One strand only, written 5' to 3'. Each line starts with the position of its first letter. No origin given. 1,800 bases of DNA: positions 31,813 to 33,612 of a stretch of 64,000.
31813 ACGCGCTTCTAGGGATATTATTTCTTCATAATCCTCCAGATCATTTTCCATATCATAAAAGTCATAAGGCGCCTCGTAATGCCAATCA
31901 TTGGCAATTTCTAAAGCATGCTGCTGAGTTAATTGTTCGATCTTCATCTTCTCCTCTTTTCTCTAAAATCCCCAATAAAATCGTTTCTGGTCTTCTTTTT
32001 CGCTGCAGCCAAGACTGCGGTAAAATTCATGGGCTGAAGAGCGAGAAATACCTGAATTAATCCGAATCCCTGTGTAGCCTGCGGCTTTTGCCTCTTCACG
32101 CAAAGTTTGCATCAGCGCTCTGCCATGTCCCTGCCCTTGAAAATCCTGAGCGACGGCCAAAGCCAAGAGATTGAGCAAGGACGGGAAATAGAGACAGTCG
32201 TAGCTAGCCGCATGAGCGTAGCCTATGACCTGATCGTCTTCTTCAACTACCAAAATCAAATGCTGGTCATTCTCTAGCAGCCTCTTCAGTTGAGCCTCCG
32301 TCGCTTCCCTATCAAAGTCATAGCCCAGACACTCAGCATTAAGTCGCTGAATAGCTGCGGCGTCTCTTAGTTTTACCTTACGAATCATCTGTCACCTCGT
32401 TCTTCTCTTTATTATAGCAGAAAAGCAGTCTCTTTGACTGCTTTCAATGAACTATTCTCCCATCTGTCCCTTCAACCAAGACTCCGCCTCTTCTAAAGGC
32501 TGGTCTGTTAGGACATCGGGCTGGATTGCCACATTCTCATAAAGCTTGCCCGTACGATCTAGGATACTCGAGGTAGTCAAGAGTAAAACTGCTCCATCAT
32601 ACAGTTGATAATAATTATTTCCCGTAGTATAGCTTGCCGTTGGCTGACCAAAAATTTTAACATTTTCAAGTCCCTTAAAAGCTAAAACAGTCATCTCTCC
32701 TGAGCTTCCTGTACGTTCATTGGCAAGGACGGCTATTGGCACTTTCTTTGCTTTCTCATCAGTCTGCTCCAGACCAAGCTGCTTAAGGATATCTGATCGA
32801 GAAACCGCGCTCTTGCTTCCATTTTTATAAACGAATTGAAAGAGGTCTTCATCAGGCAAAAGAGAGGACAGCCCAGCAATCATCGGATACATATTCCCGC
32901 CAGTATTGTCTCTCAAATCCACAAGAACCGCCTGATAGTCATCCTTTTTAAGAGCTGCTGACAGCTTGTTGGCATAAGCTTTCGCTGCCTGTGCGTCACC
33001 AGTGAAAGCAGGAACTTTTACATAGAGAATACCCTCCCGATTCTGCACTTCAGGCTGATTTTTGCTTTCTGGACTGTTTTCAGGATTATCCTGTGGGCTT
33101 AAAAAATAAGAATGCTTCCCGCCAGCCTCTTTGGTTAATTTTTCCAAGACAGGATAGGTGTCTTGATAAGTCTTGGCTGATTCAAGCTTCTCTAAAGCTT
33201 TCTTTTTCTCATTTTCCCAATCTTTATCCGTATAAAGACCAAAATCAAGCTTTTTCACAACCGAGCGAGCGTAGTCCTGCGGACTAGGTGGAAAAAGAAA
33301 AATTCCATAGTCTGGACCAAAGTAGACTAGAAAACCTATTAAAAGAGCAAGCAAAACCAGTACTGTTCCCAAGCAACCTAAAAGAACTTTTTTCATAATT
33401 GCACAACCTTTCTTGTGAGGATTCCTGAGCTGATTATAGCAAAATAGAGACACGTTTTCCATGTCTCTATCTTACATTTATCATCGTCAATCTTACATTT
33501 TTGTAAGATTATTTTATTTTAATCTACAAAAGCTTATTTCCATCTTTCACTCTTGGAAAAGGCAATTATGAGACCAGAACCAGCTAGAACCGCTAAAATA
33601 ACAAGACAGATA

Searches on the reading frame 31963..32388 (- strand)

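Call 7: search_protein_families(library=pfam, max_evalue=0.01, proteins=[window:31963-32388:-])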
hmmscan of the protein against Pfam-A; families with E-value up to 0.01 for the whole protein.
window:31963-32388:- (141 aa): 6 families
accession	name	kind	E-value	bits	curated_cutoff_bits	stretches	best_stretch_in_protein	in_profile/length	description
PF00583.31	Acetyltransf_1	-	4.8e-16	59.5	20.7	1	12-127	3-115/116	Acetyltransferase (GNAT) family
PF13508.13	Acetyltransf_7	-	2e-15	57.4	27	1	42-127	2-81/84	Acetyltransferase (GNAT) domain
PF13673.13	Acetyltransf_10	-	2.5e-11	44.1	23.6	1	25-134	13-113/128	Acetyltransferase (GNAT) domain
PF13420.13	Acetyltransf_4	-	3.9e-06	27.4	24.3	1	2-137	1-143/155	Acetyltransferase (GNAT) domain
PF13527.13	Acetyltransf_9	-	6.3e-06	26.6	25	1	2-128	2-124/127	Acetyltransferase (GNAT) domain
PF08445.16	FR47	-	0.00073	19.9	22.1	1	73-133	23-82/86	FR47-like protein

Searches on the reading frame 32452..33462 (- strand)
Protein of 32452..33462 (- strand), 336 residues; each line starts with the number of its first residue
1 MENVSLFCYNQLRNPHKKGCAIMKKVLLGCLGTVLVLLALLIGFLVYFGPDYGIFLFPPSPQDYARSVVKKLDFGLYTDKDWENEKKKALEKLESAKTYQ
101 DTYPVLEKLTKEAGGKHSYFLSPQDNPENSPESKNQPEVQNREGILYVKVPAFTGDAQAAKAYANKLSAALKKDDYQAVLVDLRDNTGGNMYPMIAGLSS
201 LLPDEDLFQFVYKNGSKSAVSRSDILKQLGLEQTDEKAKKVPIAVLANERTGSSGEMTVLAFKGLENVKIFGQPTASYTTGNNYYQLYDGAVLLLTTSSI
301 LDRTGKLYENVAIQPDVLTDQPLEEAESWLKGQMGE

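Call 7: search_protein_families(library=pfam, max_evalue=0.01, proteins=[window:32452-33462:-])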
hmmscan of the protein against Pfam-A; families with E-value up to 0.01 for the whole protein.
window:32452-33462:- (336 aa): 1 family
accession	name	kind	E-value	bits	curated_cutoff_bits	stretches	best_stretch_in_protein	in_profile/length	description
PF03572.23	Peptidase_S41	-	2.2e-28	99.3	24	1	145-317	2-163/165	Peptidase family S41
